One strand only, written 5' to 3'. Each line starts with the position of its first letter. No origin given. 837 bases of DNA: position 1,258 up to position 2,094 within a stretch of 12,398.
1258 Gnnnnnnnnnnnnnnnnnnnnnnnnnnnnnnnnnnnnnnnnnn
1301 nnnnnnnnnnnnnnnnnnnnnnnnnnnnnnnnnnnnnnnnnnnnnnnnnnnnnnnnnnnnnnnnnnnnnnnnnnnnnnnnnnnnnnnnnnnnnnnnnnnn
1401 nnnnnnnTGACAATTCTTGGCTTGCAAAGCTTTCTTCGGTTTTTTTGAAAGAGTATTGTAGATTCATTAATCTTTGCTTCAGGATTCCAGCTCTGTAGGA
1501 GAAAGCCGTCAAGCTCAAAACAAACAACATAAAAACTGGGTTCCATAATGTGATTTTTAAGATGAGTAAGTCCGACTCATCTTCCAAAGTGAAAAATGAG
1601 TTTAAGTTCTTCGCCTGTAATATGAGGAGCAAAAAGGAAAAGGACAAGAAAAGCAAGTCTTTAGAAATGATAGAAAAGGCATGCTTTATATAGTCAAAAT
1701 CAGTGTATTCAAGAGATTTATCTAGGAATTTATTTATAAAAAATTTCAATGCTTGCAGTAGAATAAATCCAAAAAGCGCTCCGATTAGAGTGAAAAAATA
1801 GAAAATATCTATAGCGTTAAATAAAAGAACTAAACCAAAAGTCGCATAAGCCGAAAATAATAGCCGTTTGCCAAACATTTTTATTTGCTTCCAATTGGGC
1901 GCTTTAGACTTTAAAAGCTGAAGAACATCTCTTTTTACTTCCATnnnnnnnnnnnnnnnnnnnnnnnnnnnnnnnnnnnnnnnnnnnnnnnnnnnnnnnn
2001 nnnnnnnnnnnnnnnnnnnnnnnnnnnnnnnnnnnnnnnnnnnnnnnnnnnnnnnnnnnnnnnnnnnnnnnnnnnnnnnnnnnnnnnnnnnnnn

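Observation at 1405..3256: Composite three-gene TA-like module: MqsR toxin, then MqsA antitoxin fused to a Panacea domain, then a 4-TM membrane protein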

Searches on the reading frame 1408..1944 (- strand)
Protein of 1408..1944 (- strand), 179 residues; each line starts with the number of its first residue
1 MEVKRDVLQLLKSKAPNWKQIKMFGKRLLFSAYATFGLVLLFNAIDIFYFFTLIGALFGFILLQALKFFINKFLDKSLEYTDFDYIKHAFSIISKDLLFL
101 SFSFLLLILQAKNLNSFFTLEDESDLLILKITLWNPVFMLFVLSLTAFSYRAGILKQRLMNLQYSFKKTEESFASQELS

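Call 3: search_protein_families(library=pfam, proteins=[window:1408-1944:-], max_evalue=1)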
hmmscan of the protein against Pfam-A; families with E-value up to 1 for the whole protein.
window:1408-1944:- (179 aa): 0 families

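Call 4: search_protein_families(library=ncbifam, proteins=[window:1408-1944:-], max_evalue=1)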
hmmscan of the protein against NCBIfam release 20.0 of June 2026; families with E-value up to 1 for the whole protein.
window:1408-1944:- (179 aa): 0 families

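Call 6: search_protein_families(library=padloc, proteins=[window:1408-1944:-], max_evalue=1)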
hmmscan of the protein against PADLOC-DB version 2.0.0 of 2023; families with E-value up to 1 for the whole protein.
window:1408-1944:- (179 aa): 0 families

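Call 7: search_protein_families(library=phrogs, proteins=[window:1408-1944:-], max_evalue=1)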
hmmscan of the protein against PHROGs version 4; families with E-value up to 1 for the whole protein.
window:1408-1944:- (179 aa): 0 families

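Call 14: find_homologous_proteins(query=window:1408-1944:-)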
Query window:1408-1944:- (179 aa): 2 proteins with E <= 0.001 among 184 candidates.
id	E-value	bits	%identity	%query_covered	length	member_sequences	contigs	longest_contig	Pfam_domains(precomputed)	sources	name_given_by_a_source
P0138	8.9e-104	363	100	100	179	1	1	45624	-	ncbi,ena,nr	ncbi:MAG: hypothetical protein K1060chlam2_01018 [Chlamydiae bacterium]|nr:hypothetical protein [Chl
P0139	5.2e-65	237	72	95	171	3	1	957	-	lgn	-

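Call 33: find_encoding_contigs(protein=P0139, flank=5000)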
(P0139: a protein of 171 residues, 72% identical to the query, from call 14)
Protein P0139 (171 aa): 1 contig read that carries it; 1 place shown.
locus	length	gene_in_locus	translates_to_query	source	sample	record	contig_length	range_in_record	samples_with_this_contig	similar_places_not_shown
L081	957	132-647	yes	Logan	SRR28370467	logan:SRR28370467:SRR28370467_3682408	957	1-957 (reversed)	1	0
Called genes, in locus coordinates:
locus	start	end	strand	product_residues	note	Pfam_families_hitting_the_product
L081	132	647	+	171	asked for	-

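Call 39: search_protein_representatives(protein=window:1408-1944:-)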
Query: 179 residues. Proteins with E-value up to 0.001 (for the whole library): 12; up to 1e-10: 5; up to 1e-30: 1. The best 12 are listed.
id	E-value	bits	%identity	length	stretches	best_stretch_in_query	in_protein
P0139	1.7e-65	236.6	73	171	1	1-168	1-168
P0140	2.0e-24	103.0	50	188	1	24-171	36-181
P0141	5.4e-21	91.9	42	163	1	14-168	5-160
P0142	1.8e-12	64.2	37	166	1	23-167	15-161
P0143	6.2e-11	59.2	31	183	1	14-169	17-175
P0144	7.6e-10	55.6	36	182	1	22-171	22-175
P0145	4.8e-08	49.8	30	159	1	12-170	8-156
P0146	7.5e-08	49.2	32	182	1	18-167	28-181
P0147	1.1e-07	48.6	37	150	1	49-164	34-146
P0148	1.7e-07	48.0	29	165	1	7-169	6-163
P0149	1.4e-04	38.5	38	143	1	31-139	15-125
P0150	4.0e-04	37.0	36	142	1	36-165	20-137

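Call 44: find_related_loci(query=A4, collection=metagenome_contigs, flank=4000)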
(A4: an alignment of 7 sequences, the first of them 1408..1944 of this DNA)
Query A4 (179 aa) in metagenome_contigs; peptide patterns used: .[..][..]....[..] (x = any residue, [..] = any of these).
600 stretches matched a pattern, but none encodes a relative of the query by tblastn (E <= 1e-3).

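Call 45: find_encoding_contigs(protein=P0141, flank=4000, max_places=3)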
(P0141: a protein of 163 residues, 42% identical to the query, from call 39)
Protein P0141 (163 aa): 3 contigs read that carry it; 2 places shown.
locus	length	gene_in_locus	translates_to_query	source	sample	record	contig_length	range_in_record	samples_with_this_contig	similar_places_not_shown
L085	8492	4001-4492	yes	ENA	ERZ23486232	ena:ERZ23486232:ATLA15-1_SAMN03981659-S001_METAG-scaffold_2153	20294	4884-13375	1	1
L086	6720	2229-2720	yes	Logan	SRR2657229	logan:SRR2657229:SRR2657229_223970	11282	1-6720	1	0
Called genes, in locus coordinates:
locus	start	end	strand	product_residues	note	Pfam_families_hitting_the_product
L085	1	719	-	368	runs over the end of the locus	PF00931:NB-ARC, PF13191:AAA_16 (weak), PF25000:DUF7779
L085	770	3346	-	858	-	PF13637:Ank_4 (faint), PF12796:Ank_2, PF13606:Ank_3 (faint), PF13857:Ank_5 (faint), PF00023:Ank (weak), PF12796:Ank_2, PF01734:Patatin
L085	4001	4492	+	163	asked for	-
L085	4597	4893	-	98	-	-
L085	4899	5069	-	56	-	-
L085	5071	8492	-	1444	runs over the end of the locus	PF03389:MobA_MobL, PF13604:AAA_30, PF01443:Viral_helicase1 (weak), PF13245:AAA_19 (weak), PF22232:TraI_hel_assoc_N (weak)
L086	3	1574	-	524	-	?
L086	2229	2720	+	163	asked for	-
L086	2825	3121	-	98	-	-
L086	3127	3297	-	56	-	-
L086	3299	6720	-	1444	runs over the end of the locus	PF03389:MobA_MobL, PF13604:AAA_30, PF01443:Viral_helicase1 (weak), PF13245:AAA_19 (weak), PF22232:TraI_hel_assoc_N (weak)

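Call 46: find_encoding_contigs(protein=P0142, flank=3500, max_places=3)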
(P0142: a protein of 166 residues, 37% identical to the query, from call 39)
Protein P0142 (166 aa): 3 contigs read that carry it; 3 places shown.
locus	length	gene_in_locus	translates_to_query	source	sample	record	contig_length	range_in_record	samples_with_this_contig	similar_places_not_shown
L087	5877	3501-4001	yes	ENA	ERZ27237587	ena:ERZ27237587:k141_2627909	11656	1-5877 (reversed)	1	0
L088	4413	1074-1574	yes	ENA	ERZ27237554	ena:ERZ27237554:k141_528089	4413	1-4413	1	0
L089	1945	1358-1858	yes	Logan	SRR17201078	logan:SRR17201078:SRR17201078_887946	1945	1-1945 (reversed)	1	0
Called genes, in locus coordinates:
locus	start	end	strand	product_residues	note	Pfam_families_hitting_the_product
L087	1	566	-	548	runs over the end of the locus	PF13575:DUF4135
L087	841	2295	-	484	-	-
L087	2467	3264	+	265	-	PF09935:DUF2167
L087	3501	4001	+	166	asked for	-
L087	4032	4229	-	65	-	-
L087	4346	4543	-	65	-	PF15569:Imm40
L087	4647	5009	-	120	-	-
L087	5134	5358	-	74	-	-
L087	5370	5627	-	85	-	-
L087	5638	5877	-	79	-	?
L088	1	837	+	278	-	?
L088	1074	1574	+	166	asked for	-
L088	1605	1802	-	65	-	-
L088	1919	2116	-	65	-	PF15569:Imm40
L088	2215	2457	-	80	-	-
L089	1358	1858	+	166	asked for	-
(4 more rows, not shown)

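Call 47: find_encoding_contigs(protein=P0143, flank=3500, max_places=3)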
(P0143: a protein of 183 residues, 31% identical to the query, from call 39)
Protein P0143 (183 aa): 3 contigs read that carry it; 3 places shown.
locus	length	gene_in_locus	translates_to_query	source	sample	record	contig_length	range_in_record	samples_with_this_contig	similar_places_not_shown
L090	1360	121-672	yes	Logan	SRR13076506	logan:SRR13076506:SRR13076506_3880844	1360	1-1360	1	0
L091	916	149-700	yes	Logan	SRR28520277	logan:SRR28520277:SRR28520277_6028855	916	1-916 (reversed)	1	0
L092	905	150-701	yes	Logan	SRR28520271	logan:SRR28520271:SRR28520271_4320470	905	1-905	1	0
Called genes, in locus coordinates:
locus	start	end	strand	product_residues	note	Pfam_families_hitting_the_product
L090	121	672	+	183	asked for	-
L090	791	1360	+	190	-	?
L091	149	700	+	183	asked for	-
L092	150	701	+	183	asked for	-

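Call 48: find_encoding_contigs(protein=P0144, flank=3500, max_places=3)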
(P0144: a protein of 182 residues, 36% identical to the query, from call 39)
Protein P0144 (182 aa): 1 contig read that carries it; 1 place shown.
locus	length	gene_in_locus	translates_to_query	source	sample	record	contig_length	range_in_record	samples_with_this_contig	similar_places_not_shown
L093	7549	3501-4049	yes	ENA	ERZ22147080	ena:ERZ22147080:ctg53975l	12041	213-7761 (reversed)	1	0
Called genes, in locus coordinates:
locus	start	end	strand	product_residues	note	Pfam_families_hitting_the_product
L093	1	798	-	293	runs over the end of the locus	PF04041:Glyco_hydro_130 (faint)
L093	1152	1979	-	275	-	-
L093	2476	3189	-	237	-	PF02517:Rce1-like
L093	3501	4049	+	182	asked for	-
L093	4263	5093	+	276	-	PF01609:DDE_Tnp_1, PF13612:DDE_Tnp_1_3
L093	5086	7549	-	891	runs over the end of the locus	?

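Call 49: find_encoding_contigs(protein=P0145, flank=3500, max_places=3)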
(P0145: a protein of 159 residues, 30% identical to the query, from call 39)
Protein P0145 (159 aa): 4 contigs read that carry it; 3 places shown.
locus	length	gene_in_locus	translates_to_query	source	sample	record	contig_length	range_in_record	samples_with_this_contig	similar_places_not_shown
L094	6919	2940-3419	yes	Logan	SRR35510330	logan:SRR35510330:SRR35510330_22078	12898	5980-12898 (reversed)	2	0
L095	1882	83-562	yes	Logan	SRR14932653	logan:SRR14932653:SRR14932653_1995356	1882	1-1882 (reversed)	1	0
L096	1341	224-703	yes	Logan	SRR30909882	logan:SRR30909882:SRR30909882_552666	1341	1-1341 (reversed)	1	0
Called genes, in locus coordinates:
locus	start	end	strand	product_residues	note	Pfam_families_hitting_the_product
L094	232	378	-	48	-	-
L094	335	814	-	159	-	PF03073:TspO_MBR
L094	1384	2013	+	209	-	PF13338:AbiEi_4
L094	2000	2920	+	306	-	PF08843:AbiEii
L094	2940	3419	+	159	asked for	-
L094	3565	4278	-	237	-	PF01411:tRNA-synt_2c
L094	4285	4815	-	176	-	PF01212:Beta_elim_lyase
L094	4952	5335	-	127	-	PF01212:Beta_elim_lyase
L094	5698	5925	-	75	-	PF02810:SEC-C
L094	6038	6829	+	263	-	PF01171:ATP_bind_3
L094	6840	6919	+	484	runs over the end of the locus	PF00474:SSF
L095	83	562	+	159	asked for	-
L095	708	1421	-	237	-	PF01411:tRNA-synt_2c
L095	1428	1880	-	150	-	?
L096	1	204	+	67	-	?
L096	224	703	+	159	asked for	-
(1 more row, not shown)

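Call 50: find_encoding_contigs(protein=P0148, flank=3500, max_places=4)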
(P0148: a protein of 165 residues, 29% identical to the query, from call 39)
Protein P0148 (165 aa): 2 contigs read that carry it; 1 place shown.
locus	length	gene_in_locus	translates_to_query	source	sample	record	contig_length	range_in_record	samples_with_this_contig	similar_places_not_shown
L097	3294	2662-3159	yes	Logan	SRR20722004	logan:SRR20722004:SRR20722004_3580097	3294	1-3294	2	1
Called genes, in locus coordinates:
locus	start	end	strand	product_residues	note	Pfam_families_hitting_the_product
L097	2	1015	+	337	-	?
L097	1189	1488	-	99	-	-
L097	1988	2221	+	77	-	-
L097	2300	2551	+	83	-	PF24693:DUF7660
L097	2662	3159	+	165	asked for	-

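Call 51: find_encoding_contigs(protein=P0146, flank=3500, max_places=3)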
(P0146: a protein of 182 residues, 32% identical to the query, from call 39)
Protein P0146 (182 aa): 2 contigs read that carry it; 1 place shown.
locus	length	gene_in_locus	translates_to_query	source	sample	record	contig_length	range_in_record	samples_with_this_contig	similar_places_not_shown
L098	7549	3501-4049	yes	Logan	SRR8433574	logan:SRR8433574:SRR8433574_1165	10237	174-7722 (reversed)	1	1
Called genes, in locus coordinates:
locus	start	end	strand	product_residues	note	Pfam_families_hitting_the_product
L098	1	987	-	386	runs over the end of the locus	PF08442:ATP-grasp_2, PF13549:ATP-grasp_5 (faint), PF24948:Citrate_synth_N, PF00549:Ligase_CoA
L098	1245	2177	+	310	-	PF13401:AAA_22 (faint), PF02881:SRP54_N (weak), PF00448:SRP54, PF13207:AAA_17 (weak)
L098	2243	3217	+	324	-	PF12937:F-box-like (faint)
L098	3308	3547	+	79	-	-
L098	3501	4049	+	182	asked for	-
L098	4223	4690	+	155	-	-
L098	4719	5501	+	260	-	-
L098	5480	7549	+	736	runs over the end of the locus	PF17764:PriA_3primeBD, PF00270:DEAD, PF04851:ResIII, PF18319:Zn_ribbon_PriA, PF00271:Helicase_C, PF18074:PriA_C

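Call 52: find_encoding_contigs(protein=P0147, flank=3500, max_places=3)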
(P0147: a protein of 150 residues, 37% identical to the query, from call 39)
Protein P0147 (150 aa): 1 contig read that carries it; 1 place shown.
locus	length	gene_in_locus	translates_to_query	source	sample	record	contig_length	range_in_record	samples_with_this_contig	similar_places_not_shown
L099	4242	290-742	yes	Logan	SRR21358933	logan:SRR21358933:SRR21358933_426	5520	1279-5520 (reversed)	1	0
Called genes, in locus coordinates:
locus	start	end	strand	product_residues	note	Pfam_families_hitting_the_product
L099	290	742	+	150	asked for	-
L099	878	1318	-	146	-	PF00005:ABC_tran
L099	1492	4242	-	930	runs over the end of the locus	PF22548:AEP-TOTE, PF00270:DEAD, PF04851:ResIII, PF04480:DUF559, PF18741:MTES_1575 (weak)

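Call 56: predict_structure(alignment_id=A3)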
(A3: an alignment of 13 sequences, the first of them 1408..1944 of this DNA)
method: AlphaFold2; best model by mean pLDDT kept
length: 179 residues; sequences in the alignment: 13
mean_pLDDT: 76.4   pTM: 0.56
mean pLDDT of the five models: 76.4, 74.9, 74.1, 71.1, 68.1
residues with pLDDT >= 90: 3; 70-90: 141; 50-70: 32; < 50: 3
segments of 3 or more residues with pLDDT < 50: none
pLDDT, mean of each block of 10 residues (from residue 1): 53 63 82 81 78 86 87 75 82 84 81 62 64 77 82 82 80 75
secondary structure, 60 per line:
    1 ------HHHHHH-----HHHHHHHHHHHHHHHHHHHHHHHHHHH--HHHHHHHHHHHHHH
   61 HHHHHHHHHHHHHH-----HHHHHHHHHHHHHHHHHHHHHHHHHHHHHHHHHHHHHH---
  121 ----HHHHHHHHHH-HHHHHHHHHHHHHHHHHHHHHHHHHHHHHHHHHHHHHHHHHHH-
elements in order: H7-12 H18-44 H47-74 H80-117 H125-134 H136-178

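Call 79: search_protein_families(library=pfam, proteins=[L094:1384-2010:+, L094:2000-2917:+, L097:1988-2218:+, L097:2300-2548:+, L098:3308-3544:+], max_evalue=0.01)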
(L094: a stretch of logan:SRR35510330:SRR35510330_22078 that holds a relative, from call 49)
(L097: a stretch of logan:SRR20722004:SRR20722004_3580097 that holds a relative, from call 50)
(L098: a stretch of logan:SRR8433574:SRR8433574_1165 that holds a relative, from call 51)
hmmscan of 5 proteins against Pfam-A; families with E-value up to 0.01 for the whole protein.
L094:1384-2010:+ (209 aa): 1 family
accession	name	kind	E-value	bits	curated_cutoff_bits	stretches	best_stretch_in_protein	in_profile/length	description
PF13338.12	AbiEi_4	-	3e-09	37.3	25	1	21-59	11-49/49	Transcriptional regulator, AbiEi antitoxin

L094:2000-2917:+ (306 aa): 1 family
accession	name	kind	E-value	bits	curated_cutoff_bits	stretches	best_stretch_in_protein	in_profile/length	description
PF08843.17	AbiEii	-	1.5e-43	149.8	22.5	1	39-270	1-232/238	Nucleotidyl transferase AbiEii toxin, Type IV TA system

L097:1988-2218:+ (77 aa): 0 families

L097:2300-2548:+ (83 aa): 1 family
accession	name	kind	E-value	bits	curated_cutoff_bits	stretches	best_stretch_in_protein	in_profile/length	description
PF24693.1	DUF7660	-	3.1e-30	104.5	27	1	11-83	1-73/73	Family of unknown function (DUF7660)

L098:3308-3544:+ (79 aa): 0 families
